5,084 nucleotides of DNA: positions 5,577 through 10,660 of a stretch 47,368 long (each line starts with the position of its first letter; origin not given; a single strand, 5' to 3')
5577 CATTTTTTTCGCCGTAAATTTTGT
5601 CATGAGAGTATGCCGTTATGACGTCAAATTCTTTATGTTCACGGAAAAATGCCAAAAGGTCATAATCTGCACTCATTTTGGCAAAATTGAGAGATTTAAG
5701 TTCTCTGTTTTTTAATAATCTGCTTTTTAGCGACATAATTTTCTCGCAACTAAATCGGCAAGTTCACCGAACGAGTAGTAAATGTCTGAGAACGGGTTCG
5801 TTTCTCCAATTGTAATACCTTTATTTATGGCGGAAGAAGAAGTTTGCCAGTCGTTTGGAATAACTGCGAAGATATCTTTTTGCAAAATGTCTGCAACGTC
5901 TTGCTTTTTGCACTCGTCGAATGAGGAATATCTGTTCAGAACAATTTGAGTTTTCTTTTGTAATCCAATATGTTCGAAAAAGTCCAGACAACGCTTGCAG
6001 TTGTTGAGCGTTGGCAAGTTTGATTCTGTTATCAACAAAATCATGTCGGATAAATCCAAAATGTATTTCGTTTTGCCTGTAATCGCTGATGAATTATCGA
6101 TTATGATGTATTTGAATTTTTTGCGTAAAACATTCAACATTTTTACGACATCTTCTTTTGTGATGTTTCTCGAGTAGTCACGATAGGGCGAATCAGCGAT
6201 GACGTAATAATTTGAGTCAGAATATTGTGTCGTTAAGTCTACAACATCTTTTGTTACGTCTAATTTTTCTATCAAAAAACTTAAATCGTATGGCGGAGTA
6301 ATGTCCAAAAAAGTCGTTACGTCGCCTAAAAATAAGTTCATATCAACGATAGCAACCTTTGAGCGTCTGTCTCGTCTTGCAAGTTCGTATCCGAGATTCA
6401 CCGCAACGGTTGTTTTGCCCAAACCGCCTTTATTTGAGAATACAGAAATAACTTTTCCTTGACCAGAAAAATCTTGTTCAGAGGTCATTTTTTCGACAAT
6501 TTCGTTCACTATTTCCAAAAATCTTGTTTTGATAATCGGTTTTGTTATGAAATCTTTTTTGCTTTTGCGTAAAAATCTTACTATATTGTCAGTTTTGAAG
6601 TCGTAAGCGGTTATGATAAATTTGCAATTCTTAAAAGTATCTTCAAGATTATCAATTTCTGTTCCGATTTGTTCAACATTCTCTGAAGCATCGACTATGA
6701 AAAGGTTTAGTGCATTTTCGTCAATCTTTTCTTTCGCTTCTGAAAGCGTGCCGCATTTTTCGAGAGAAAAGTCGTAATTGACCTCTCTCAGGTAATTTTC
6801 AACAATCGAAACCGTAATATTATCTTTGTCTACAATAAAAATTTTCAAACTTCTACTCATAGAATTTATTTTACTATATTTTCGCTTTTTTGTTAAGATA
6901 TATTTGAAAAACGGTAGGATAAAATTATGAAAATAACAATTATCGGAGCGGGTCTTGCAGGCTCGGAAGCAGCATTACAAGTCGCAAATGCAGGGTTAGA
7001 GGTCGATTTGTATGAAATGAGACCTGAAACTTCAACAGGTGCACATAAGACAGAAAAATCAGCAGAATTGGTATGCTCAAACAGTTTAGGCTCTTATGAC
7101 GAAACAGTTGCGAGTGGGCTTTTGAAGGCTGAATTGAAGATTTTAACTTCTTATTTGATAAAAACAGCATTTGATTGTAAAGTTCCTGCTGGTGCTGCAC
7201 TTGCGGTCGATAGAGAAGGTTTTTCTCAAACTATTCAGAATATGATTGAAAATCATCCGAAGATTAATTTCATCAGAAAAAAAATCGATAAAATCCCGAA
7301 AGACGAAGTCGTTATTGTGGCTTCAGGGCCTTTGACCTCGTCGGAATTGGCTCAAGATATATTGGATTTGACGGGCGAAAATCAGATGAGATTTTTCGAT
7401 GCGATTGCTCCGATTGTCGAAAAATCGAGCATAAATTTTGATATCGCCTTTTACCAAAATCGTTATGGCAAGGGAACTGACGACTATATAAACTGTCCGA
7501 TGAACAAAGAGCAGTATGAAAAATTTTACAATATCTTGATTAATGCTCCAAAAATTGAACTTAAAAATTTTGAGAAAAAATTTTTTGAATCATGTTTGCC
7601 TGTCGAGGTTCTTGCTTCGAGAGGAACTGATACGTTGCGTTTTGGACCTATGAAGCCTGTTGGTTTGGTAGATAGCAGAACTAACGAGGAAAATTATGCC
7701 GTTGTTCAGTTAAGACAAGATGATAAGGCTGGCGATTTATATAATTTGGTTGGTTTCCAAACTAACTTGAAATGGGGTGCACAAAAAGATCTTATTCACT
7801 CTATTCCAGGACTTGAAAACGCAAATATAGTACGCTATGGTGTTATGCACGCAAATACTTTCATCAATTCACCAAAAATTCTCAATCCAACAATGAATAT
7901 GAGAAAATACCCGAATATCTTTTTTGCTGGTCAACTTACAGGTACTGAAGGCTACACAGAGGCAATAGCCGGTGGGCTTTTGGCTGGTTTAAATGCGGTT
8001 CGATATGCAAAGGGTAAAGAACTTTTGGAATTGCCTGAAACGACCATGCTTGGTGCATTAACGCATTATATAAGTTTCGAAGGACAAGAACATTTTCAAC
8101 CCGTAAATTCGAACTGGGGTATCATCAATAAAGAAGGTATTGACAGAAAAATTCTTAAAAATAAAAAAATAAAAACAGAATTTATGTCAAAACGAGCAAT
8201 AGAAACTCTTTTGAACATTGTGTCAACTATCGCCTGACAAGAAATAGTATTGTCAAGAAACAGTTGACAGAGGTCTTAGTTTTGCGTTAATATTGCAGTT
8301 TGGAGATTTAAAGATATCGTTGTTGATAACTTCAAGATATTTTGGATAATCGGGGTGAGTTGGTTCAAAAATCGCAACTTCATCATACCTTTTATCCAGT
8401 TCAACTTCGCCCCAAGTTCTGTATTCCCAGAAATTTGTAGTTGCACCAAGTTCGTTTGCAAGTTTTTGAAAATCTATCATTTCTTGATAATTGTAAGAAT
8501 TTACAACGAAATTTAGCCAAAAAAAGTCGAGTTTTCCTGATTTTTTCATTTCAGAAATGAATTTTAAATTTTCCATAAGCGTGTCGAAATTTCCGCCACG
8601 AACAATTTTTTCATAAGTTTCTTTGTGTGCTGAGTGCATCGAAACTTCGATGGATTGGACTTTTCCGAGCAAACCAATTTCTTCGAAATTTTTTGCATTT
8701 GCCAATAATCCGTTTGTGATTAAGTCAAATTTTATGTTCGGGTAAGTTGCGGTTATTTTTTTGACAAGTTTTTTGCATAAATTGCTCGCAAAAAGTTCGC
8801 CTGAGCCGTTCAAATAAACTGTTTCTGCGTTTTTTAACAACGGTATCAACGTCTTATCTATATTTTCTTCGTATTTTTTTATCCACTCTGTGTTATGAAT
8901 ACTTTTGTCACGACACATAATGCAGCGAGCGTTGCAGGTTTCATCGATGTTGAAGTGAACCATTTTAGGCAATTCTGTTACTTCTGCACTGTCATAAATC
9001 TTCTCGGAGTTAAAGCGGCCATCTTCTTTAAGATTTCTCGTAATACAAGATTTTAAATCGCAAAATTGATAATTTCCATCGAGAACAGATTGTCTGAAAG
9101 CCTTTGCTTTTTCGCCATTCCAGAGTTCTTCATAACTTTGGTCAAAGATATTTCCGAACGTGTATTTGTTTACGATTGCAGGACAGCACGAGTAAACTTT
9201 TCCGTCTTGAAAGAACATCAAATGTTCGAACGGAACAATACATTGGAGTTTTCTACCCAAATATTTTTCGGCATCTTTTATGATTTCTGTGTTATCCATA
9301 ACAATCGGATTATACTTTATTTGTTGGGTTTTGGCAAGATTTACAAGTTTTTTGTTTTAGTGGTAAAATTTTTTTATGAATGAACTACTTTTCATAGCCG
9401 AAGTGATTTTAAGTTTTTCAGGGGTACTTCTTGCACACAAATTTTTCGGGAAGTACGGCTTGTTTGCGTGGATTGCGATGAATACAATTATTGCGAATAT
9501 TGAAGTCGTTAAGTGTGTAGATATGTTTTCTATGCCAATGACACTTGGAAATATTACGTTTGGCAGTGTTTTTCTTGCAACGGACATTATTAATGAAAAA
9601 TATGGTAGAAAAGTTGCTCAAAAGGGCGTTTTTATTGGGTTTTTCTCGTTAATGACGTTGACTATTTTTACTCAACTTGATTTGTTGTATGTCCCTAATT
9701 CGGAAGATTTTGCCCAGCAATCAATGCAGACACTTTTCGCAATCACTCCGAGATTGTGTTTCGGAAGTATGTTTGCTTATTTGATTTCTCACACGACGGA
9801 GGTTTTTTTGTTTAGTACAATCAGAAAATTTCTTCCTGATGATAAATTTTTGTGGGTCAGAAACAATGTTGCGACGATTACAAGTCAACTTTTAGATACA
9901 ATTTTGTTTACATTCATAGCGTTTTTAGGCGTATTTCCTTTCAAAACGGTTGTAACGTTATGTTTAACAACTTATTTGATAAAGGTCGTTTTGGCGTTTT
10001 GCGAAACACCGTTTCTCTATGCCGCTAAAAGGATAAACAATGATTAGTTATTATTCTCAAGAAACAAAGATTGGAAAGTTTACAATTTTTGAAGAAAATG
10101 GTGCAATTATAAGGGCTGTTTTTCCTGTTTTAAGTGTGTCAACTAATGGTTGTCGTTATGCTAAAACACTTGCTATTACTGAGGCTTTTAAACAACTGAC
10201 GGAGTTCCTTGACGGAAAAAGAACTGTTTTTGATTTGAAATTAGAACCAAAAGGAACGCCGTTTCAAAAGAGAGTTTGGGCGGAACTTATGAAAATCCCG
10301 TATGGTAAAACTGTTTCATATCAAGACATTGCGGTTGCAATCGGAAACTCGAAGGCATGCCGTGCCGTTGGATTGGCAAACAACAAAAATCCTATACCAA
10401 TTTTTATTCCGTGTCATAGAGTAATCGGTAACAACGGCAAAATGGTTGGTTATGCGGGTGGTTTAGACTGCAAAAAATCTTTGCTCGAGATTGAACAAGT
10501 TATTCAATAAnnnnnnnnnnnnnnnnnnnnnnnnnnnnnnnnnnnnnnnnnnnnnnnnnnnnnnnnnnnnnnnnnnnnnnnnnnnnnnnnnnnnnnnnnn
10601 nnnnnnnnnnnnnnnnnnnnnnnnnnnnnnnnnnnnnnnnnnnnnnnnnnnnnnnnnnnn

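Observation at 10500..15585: Operon of a B12-type radical SAM enzyme, two paralogous radical SAM enzymes and a cytoplasmic 5'-nucleotidase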

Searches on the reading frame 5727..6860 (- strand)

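Call 8: search_protein_families(library=pfam, proteins=[window:5727-6860:-])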
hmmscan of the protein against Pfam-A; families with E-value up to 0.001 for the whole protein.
window:5727-6860:- (377 aa): 5 families
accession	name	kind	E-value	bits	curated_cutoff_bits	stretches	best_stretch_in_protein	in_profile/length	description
PF13614.12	AAA_31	-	3.9e-11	43.6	27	1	136-301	2-170/177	AAA domain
PF01656.29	CbiA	-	5.4e-11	43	25.4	1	138-343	1-118/125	CobQ/CobB/MinD/ParA nucleotide binding domain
PF10609.15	ParA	-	9.9e-08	32.1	27.1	1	136-187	4-53/246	NUBPL iron-transfer P-loop NTPase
PF25199.1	nSTAND_NTPase5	-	1.7e-05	25.1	34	0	115-176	22-80/145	Novel STAND NTPase 5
PF00072.30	Response_reg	-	2.1e-05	25.1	30.2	1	7-118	1-110/111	Response regulator receiver domain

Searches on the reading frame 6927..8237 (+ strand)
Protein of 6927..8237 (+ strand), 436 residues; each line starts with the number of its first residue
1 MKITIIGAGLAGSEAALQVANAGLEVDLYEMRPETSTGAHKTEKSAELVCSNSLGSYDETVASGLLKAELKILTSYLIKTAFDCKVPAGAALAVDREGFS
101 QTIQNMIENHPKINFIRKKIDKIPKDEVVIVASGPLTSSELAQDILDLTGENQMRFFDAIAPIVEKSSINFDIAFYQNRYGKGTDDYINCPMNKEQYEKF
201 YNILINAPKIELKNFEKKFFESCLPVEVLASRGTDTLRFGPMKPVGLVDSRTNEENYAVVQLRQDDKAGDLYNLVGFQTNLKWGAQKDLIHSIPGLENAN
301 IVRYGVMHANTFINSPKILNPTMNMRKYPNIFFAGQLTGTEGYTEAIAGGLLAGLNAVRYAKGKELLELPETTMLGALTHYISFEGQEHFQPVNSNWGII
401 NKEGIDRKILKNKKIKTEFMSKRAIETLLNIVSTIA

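Call 8: search_protein_families(library=pfam, proteins=[window:6927-8237:+])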
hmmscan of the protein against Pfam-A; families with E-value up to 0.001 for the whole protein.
window:6927-8237:+ (436 aa): 7 families
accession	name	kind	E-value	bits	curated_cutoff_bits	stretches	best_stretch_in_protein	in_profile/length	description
PF01134.28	GIDA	-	9e-100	334.9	22.1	1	2-365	1-391/391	Glucose inhibited division protein A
PF01266.30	DAO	-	3.1e-05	24.1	27.9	1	3-96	2-94/353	FAD dependent oxidoreductase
PF02737.24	3HCDH_N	-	5e-05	23.7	22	1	2-45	1-44/180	3-hydroxyacyl-CoA dehydrogenase, NAD binding domain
PF01262.27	AlaDh_PNT_C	-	5.1e-05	23.2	23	0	2-41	30-69/214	Alanine dehydrogenase/PNT, C-terminal domain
PF13450.12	NAD_binding_8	-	5.8e-05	23.7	21.9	1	5-39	1-35/68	NAD(P)-binding Rossmann-like domain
PF03486.20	HI0933_like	-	0.00019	21.4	50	0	2-34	2-34/244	HI0933-like protein Rossmann domain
PF07992.20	Pyr_redox_2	-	0.00021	21.3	26.1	1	2-34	2-31/291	Pyridine nucleotide-disulphide oxidoreductase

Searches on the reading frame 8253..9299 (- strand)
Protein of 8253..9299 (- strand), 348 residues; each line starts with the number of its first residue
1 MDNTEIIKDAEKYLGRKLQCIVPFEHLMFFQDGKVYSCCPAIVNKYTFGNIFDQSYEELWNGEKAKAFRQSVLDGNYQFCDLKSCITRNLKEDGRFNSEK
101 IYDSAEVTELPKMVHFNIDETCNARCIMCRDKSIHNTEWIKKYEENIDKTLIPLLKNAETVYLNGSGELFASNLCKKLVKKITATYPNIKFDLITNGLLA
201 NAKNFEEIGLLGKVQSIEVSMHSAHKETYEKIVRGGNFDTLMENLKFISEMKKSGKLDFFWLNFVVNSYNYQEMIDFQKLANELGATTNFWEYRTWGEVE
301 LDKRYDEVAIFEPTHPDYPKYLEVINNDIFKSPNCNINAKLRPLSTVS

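Call 8: search_protein_families(library=pfam, proteins=[window:8253-9299:-])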
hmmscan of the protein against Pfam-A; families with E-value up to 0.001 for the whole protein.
window:8253-9299:- (348 aa): 2 families
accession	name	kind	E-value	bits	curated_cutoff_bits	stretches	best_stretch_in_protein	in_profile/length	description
PF13186.11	SPASM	-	1.7e-13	51.1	21.5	1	20-81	1-64/67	Iron-sulfur cluster-binding domain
PF04055.27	Radical_SAM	-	1.5e-07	32.2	29.5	1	120-255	5-143/166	Radical SAM superfamily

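Call 60: search_protein_families(library=ncbifam, proteins=[window:8253-9299:-], max_evalue=0.00001)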
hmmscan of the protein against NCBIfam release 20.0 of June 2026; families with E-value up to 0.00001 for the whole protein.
window:8253-9299:- (348 aa): 17 families
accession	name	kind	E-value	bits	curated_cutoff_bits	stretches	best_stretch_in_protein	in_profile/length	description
NF033640.1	N_Twi_rSAM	subfamily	4.4e-20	72.1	170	1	19-289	4-300/398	twitch domain-containing radical SAM protein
TIGR04317.1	W_rSAM_matur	equivalog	5.1e-20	71.9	380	1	112-287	4-177/349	tungsten cofactor oxidoreductase radical SAM maturase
TIGR04311.1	rSAM_Geo_metal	subfamily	2e-19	70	400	1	111-288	2-181/423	radical SAM/SPASM family putative metalloenzyme maturase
NF038283.1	viperin_w_prok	equivalog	9.1e-11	41.4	180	1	113-275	3-171/281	viperin family antiviral radical SAM protein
TIGR03962.1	mycofact_rSAM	equivalog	1.2e-10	41.1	265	1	111-294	11-186/339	mycofactocin radical SAM maturase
TIGR02666.1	moaA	equivalog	1.6e-10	40.5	284.05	1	118-301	16-200/336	GTP 3',8-cyclase MoaA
TIGR03977.1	rSAM_pair_HxsC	equivalog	1.6e-10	40.4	267.9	1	118-274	31-183/292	His-Xaa-Ser system radical SAM maturase HxsC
TIGR04321.1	spiroSPASM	subfamily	2.6e-09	36.3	250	0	107-286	226-410/510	spiro-SPASM protein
TIGR02668.1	moaA_archaeal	equivalog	5.1e-09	35.5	325.25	1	115-300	13-193/303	GTP 3',8-cyclase MoaA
TIGR04466.1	rSAM_BlsE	equivalog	1.1e-08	35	400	1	114-293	5-172/327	cytosylglucuronate decarboxylase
NF001199.0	PRK00164.2-1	equivalog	1.7e-08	34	231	1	116-287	16-181/308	GTP 3',8-cyclase MoaA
TIGR04054.1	rSAM_NirJ1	equivalog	3e-08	32.7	650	1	109-282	33-198/387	putative heme d1 biosynthesis radical SAM protein NirJ1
TIGR04545.1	rSAM_ahbD_hemeb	equivalog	1.2e-07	31.5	500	1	113-288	1-169/339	heme b synthase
TIGR04250.1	SCM_rSAM_ScmE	equivalog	2.9e-07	29.7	400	0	111-248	2-137/358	SynChlorMet cassette radical SAM/SPASM protein ScmE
NF045574.1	sacti_mat_StsB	exception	8.6e-07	28.1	625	0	112-284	96-259/466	StsB family radical SAM/SPASM domain sactipeptide maturase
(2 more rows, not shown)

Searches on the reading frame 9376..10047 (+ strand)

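Call 8: search_protein_families(library=pfam, proteins=[window:9376-10047:+])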
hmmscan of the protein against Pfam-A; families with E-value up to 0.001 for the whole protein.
window:9376-10047:+ (223 aa): 1 family
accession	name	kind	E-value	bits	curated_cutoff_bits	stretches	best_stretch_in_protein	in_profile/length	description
PF02592.20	Vut_1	-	1.8e-42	145.7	27.2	1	56-216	1-151/152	Putative vitamin uptake transporter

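Call 60: search_protein_families(library=ncbifam, proteins=[window:9376-10047:+], max_evalue=0.00001)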
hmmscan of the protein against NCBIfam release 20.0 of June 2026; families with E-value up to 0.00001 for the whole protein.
window:9376-10047:+ (223 aa): 2 families
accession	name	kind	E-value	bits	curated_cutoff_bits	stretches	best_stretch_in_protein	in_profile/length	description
TIGR00697.1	TIGR00697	equivalog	1e-51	175.6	50.95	1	25-220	2-197/201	queuosine precursor transporter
NF008406.0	PRK11212.1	equivalog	1.5e-11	44.3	252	1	38-207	25-190/221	7-cyano-7-deazaguanine/7-aminomethyl-7-deazaguanine transporter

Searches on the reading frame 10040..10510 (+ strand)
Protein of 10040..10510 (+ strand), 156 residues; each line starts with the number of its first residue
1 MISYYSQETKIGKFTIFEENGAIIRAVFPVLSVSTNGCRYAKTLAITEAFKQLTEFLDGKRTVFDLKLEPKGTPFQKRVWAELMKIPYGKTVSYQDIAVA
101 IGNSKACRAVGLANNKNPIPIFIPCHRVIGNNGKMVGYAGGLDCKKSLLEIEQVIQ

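Call 8: search_protein_families(library=pfam, proteins=[window:10040-10510:+])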
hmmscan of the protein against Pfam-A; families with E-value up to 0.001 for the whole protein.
window:10040-10510:+ (156 aa): 1 family
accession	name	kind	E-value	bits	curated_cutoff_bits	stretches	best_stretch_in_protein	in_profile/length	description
PF01035.26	DNA_binding_1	-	7.4e-35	119.1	27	1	74-154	1-81/81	6-O-methylguanine DNA methyltransferase, DNA binding domain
